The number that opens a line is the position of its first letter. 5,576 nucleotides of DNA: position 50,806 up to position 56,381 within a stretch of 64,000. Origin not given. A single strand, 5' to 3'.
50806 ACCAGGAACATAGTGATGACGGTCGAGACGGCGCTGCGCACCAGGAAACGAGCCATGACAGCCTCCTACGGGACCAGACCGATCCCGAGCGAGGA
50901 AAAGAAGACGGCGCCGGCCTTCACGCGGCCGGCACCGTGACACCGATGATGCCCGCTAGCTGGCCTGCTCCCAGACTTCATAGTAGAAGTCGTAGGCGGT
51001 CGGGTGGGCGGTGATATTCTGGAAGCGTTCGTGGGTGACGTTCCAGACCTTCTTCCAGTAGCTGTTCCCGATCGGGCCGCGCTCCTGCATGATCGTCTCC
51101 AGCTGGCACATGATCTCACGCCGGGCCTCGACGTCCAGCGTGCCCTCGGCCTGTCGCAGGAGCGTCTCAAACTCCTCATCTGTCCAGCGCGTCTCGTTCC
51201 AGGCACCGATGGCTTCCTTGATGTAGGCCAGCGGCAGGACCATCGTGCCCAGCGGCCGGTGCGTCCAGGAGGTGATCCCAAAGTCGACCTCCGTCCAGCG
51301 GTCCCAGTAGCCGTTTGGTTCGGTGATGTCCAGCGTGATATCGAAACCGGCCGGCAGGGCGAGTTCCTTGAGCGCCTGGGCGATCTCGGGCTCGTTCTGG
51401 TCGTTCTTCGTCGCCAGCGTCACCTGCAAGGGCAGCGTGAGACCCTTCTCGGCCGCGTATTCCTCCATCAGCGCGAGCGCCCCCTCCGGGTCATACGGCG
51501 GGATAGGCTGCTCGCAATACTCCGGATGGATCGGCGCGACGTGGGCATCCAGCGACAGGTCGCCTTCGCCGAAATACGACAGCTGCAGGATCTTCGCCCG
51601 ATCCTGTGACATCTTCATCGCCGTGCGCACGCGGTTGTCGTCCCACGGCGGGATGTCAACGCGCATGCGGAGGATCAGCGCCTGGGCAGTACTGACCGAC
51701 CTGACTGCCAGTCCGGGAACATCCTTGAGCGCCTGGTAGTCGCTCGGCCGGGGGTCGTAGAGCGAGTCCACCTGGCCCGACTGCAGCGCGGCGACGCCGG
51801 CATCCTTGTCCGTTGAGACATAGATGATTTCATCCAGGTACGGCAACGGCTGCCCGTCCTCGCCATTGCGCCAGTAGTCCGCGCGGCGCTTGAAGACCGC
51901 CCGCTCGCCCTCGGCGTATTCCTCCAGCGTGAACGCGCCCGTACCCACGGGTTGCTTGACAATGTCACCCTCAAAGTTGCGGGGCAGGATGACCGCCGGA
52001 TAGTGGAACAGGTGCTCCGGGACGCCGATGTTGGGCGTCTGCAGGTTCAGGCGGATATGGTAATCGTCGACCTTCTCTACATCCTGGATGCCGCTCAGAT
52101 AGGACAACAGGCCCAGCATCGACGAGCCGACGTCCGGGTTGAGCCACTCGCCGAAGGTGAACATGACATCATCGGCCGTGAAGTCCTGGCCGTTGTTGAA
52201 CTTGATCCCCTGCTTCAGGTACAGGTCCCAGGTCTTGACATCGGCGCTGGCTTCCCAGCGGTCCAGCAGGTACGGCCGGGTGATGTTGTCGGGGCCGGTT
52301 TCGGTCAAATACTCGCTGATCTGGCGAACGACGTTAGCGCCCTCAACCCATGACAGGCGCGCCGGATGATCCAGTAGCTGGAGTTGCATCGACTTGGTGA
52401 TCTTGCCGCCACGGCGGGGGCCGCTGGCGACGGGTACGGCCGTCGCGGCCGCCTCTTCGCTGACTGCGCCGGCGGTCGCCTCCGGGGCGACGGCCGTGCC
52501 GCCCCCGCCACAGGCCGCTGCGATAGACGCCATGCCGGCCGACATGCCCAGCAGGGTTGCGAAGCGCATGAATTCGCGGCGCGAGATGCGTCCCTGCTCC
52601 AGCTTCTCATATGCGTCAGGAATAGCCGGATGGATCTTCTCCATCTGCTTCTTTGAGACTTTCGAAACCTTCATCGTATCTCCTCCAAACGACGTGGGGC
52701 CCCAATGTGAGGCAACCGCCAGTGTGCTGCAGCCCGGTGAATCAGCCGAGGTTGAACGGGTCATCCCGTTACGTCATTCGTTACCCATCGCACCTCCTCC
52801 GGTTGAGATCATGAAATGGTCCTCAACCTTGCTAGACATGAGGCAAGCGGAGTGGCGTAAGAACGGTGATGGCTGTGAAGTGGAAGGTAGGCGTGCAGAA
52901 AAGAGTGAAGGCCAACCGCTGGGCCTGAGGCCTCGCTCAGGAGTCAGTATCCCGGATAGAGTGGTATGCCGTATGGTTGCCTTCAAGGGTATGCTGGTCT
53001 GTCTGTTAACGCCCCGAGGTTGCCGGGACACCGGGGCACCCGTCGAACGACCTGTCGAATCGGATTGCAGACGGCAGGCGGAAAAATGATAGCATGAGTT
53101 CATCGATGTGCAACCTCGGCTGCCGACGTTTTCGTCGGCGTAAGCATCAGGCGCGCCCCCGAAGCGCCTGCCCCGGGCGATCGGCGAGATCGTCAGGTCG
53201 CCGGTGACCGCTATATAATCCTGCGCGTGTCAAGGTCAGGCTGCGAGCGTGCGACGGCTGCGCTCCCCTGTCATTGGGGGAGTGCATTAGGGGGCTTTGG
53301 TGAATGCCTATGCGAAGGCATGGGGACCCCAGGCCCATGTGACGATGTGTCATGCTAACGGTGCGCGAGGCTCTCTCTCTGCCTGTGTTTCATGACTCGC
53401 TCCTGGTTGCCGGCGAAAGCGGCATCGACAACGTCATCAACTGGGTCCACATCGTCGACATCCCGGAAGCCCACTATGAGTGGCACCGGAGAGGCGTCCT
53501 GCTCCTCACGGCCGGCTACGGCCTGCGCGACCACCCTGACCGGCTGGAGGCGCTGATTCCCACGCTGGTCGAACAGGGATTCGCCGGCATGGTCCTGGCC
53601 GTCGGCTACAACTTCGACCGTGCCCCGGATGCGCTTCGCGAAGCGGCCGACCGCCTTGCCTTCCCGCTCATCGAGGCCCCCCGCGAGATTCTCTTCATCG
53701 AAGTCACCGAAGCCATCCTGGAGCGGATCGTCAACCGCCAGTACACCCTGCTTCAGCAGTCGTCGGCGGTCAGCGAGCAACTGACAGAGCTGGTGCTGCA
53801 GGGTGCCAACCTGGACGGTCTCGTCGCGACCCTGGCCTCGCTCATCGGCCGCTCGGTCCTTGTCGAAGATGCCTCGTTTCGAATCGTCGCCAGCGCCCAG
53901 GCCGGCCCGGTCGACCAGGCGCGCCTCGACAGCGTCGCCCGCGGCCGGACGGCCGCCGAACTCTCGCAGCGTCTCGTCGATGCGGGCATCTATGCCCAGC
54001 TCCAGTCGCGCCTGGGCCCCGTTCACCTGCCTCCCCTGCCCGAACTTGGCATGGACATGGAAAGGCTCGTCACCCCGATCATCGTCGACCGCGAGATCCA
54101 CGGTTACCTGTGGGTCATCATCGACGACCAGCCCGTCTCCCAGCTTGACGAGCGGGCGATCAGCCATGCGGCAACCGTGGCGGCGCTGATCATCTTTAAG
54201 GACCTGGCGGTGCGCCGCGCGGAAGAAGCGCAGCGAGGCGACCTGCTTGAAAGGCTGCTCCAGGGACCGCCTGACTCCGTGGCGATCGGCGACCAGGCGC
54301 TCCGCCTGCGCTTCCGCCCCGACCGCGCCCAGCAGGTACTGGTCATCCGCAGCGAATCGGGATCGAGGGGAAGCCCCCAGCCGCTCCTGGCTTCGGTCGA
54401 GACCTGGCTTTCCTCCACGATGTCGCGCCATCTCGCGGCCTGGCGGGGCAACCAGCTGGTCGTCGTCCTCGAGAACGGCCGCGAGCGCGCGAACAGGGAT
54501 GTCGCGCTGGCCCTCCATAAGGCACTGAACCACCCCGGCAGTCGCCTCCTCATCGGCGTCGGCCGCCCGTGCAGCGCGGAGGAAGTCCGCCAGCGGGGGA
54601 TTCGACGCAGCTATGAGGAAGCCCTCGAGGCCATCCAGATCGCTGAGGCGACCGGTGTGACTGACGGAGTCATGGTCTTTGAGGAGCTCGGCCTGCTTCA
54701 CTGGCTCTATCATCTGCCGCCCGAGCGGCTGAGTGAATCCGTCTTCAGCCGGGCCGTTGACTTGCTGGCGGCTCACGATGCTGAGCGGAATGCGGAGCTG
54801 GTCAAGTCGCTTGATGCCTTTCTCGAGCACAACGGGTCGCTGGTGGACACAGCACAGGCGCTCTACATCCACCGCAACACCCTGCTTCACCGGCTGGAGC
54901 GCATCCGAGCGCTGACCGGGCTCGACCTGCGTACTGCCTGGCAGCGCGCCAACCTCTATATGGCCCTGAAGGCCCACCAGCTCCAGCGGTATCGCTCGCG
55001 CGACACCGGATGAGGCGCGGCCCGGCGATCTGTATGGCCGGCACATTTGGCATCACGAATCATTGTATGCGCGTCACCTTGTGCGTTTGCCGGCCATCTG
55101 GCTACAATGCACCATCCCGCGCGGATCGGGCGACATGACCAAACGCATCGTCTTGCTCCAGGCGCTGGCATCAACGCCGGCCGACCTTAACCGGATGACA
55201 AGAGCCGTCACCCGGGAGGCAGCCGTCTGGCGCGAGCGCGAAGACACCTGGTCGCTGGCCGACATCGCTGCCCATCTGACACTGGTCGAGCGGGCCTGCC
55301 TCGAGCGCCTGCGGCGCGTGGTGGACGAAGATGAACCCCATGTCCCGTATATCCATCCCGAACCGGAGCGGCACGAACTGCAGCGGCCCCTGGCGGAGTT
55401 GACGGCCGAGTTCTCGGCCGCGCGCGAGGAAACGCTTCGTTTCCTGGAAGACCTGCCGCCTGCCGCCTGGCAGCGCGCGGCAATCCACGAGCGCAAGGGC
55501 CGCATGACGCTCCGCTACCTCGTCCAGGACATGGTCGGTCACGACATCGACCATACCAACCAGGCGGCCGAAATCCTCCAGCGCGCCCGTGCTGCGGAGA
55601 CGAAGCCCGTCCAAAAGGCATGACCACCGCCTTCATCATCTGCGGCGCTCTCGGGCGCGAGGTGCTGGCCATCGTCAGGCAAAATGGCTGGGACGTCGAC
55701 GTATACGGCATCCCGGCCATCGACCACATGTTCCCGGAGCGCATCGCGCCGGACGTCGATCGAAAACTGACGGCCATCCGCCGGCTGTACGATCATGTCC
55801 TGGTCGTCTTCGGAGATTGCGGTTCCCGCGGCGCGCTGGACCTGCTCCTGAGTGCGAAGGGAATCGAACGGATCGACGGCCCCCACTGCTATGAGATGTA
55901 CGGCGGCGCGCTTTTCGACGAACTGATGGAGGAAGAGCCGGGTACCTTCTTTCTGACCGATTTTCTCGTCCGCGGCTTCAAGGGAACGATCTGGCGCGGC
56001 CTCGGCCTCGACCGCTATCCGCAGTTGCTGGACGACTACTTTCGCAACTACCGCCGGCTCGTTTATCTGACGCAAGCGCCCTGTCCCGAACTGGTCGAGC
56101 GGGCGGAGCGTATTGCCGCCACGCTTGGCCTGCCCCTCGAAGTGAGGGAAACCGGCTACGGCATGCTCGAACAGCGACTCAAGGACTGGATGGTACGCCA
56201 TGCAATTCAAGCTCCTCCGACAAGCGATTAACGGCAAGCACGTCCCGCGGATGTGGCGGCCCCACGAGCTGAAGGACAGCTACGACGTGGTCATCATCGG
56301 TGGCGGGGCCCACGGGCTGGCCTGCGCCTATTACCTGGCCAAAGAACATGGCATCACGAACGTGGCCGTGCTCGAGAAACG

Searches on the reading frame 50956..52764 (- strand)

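Call 20: search_protein_families(library=pfam, proteins=[window:50956-52764:-], max_evalue=0.0001)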
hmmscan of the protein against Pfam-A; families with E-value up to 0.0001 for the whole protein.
window:50956-52764:- (602 aa): 1 family
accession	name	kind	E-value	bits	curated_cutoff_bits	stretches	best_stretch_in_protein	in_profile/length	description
PF00496.27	SBP_bac_5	-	3.5e-68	230.8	32.4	1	163-501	3-347/368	Bacterial extracellular solute-binding proteins, family 5 Middle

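Call 60: search_protein_families(library=ncbifam, proteins=[window:50956-52764:-], max_evalue=0.00001)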
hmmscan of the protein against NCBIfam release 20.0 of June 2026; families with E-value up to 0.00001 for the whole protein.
window:50956-52764:- (602 aa): 11 families
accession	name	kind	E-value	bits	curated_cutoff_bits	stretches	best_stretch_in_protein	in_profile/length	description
NF045468.1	Opp5A_nikA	equivalog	2.6e-32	111.9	600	1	149-585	44-473/488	nickel ABC transporter substrate-binding protein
NF045467.1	Opp4A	equivalog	2.3e-29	102.1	650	1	83-591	2-548/556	oligopeptide ABC transporter substrate-binding protein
NF011689.0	PRK15109.1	equivalog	6.2e-23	81.3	560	1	164-565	81-504/547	ABC transporter substrate-binding protein SapA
NF043070.1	DppA_dipep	equivalog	9.1e-23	80.6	1005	1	163-577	75-512/535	dipeptide ABC transporter periplasmic-binding protein DppA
TIGR02294.1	nickel_nikA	equivalog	2e-21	76.1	393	1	151-436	37-325/501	nickel ABC transporter substrate-binding protein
NF011942.0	PRK15413.1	equivalog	4.1e-18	65.4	594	1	166-445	75-350/512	glutathione ABC transporter substrate-binding protein GsiB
NF011684.0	PRK15104.1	equivalog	1.5e-16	60.2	947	2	272-405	211-340/543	oligopeptide ABC transporter substrate-binding protein OppA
NF047575.1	opine_bind_CntA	exception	7.8e-13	47.8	800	1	150-301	66-219/535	staphylopine-dependent metal ABC transporter substrate-binding lipoprotein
TIGR04028.1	SBP_KPN_01854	hypoth_equivalog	8.3e-11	41.1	468.5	1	143-396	24-289/509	TIGR04028 family ABC transporter substrate-binding protein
NF007287.0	PRK09755.1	equivalog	8.6e-10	38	1098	0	142-221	56-135/535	ABC transporter substrate-binding protein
NF010149.0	PRK13626.1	equivalog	2.8e-08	32.9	476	1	144-281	145-274/552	HTH-type transcriptional regulator SgrR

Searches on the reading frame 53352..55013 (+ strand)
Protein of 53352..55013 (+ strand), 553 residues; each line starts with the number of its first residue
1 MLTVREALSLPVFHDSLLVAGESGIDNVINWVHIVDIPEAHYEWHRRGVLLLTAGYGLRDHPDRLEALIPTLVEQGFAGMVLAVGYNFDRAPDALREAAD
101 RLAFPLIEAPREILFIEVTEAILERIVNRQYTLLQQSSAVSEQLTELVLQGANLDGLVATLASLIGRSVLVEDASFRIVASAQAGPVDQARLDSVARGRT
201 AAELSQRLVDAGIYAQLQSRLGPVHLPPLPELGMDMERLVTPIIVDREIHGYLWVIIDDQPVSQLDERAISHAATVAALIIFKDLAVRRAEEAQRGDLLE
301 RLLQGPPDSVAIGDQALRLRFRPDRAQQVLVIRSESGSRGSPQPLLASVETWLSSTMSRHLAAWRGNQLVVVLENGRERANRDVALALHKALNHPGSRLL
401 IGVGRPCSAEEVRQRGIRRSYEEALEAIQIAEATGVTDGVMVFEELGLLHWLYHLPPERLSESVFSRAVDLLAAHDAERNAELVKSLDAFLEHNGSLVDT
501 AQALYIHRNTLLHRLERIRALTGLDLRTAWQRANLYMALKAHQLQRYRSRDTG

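Call 20: search_protein_families(library=pfam, proteins=[window:53352-55013:+], max_evalue=0.0001)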
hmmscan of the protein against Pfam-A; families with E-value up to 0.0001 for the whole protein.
window:53352-55013:+ (553 aa): 3 families
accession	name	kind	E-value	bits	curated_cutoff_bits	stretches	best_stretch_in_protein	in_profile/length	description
PF07905.16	PucR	-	7.1e-31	107.4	33.5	1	7-126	2-118/118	Purine catabolism regulatory protein-like family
PF13556.12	HTH_30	-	3.4e-21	75.2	27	1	483-541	1-59/59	PucR C-terminal helix-turn-helix domain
PF17853.6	GGDEF_2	-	1.2e-15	58.1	24.5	1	305-430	2-116/116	GGDEF-like domain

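Call 60: search_protein_families(library=ncbifam, proteins=[window:53352-55013:+], max_evalue=0.00001)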
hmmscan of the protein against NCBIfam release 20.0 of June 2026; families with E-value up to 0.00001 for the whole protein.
window:53352-55013:+ (553 aa): 4 families
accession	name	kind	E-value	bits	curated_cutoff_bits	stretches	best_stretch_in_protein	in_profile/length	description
NF058503.1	SprTransRegAdeR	equivalog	6.8e-26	91.2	700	1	163-544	18-401/403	sporulation transcriptional activator AdeR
NF045769.1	TransActPmfR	equivalog_domain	3.8e-16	58.8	800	2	423-542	347-462/470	transcciptional activator PmfR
NF008550.0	PRK11477.1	equivalog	3.5e-15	55.8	612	1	415-541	258-381/385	CdaR family transcriptional regulator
NF050824.1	TransRegRv1453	equivalog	2.5e-07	29.9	600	1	287-522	162-381/404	Rv1453 family transcriptional regulator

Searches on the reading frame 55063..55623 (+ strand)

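Call 21: search_protein_families(library=pfam, proteins=[window:55063-55623:+], max_evalue=0.0001)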
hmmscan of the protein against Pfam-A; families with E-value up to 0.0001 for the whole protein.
window:55063-55623:+ (186 aa): 4 families
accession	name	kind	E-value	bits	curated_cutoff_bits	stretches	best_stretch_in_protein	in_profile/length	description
PF12867.12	DinB_2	-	1.2e-15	58.5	24.8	1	35-168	2-128/128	DinB superfamily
PF11716.13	MDMPI_N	-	2.1e-07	32.1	24.2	1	63-163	29-138/140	Mycothiol maleylpyruvate isomerase N-terminal domain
PF05163.17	DinB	-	2.9e-07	31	23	1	30-172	7-142/165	DinB family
PF04978.18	MST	-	8.8e-06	26.7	27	1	31-169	2-141/149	Mycothiol-S-transferase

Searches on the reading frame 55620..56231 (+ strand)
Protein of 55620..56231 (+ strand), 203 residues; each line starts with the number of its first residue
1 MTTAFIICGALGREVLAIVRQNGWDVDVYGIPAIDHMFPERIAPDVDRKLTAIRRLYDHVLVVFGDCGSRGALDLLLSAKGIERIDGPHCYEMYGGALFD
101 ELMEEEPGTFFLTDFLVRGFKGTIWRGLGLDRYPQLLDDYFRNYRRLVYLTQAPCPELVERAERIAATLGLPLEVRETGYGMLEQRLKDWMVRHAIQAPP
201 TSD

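Call 21: search_protein_families(library=pfam, proteins=[window:55620-56231:+], max_evalue=0.0001)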
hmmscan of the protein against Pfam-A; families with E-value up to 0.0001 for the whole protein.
window:55620-56231:+ (203 aa): 1 family
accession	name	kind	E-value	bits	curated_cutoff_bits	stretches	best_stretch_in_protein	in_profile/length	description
PF07796.16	DUF1638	-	2e-24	86.7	27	1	36-185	7-159/161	Protein of unknown function (DUF1638)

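Call 60: search_protein_families(library=ncbifam, proteins=[window:55620-56231:+], max_evalue=0.00001)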
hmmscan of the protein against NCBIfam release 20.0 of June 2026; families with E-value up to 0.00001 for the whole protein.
window:55620-56231:+ (203 aa): 0 families
